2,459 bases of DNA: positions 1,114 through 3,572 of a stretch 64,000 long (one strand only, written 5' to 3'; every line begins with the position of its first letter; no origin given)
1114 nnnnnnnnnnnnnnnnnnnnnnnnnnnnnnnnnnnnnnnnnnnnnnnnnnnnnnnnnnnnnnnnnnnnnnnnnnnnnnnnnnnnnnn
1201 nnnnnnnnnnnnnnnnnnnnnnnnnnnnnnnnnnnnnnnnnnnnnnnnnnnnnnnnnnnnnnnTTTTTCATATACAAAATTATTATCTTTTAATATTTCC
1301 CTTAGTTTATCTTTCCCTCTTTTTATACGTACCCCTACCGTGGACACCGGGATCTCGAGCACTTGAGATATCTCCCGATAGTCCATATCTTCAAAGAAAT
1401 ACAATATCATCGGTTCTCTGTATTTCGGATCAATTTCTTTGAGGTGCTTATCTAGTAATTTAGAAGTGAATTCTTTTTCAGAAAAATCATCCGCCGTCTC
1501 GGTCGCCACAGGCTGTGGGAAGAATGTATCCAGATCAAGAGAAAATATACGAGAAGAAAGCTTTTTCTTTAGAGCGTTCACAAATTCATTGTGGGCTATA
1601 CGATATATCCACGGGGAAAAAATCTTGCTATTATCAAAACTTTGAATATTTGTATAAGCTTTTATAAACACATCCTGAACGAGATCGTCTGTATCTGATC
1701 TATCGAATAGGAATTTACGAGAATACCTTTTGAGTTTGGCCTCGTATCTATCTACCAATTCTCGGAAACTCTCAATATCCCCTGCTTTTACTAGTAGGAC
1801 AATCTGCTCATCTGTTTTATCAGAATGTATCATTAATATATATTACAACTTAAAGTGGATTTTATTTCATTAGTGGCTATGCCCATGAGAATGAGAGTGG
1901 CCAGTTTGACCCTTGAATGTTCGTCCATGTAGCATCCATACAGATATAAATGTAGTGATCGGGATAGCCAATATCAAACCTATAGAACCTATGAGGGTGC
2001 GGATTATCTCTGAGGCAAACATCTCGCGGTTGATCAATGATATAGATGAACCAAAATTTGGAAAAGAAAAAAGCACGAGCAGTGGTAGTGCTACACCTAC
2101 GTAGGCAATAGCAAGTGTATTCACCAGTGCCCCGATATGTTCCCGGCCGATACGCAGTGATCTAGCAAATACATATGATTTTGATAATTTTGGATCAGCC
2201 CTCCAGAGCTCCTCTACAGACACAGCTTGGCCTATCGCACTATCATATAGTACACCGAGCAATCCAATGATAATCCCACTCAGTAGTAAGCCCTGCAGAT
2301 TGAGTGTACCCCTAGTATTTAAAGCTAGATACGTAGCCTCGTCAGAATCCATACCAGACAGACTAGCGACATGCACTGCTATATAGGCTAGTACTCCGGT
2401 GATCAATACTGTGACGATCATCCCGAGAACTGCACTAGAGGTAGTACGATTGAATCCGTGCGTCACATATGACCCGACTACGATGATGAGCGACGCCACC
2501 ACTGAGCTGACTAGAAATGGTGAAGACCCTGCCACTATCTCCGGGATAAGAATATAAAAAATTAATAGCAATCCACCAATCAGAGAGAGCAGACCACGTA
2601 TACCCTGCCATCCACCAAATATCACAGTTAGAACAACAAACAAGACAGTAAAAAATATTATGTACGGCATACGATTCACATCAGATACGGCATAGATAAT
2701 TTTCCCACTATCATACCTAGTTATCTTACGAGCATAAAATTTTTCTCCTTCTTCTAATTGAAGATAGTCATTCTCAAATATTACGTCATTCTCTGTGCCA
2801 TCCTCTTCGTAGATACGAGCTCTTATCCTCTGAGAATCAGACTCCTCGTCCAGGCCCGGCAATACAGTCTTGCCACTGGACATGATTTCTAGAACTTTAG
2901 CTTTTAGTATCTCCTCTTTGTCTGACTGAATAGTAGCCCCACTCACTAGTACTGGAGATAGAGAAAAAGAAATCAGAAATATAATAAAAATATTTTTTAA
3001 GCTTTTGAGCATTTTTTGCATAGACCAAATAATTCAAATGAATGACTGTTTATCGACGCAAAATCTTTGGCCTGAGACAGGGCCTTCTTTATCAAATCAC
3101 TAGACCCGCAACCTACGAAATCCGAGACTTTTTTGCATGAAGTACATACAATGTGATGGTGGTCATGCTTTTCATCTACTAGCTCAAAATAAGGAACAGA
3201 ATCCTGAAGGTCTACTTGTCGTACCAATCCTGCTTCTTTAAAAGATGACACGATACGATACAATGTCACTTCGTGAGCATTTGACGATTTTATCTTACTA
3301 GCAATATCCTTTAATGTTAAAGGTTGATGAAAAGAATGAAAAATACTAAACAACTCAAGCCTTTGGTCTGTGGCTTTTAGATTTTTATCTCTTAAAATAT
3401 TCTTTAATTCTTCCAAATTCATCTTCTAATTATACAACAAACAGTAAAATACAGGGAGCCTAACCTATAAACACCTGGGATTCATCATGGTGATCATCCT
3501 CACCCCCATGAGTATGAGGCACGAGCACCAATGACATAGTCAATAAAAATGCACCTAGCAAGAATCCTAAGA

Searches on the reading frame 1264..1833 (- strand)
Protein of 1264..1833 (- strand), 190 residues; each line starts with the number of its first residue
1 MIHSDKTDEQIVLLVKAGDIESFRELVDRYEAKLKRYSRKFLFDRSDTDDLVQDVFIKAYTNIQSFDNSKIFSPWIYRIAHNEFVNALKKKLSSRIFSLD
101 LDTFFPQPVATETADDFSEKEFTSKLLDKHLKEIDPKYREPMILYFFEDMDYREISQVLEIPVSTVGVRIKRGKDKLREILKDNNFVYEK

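Call 59: search_protein_families(library=pfam, proteins=[window:1264-1833:-], max_evalue=0.00001)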
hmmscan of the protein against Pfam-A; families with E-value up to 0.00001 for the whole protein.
window:1264-1833:- (190 aa): 3 families
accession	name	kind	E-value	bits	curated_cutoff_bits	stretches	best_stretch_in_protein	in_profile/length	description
PF04542.20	Sigma70_r2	-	8.8e-17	61.1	24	1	26-91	1-68/71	Sigma-70 region 2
PF08281.18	Sigma70_r4_2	-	7.1e-13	48.4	25.7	1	129-177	6-54/54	Sigma-70, region 4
PF04545.22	Sigma70_r4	-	1.9e-07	30.9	24.1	1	131-179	2-50/50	Sigma-70, region 4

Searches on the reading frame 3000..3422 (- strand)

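Call 59: search_protein_families(library=pfam, proteins=[window:3000-3422:-], max_evalue=0.00001)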
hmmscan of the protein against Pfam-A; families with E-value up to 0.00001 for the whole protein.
window:3000-3422:- (141 aa): 1 family
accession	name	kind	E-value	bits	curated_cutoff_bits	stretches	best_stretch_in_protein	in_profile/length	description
PF01475.25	FUR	-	2.2e-18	67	23.1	1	13-117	2-108/121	Ferric uptake regulator family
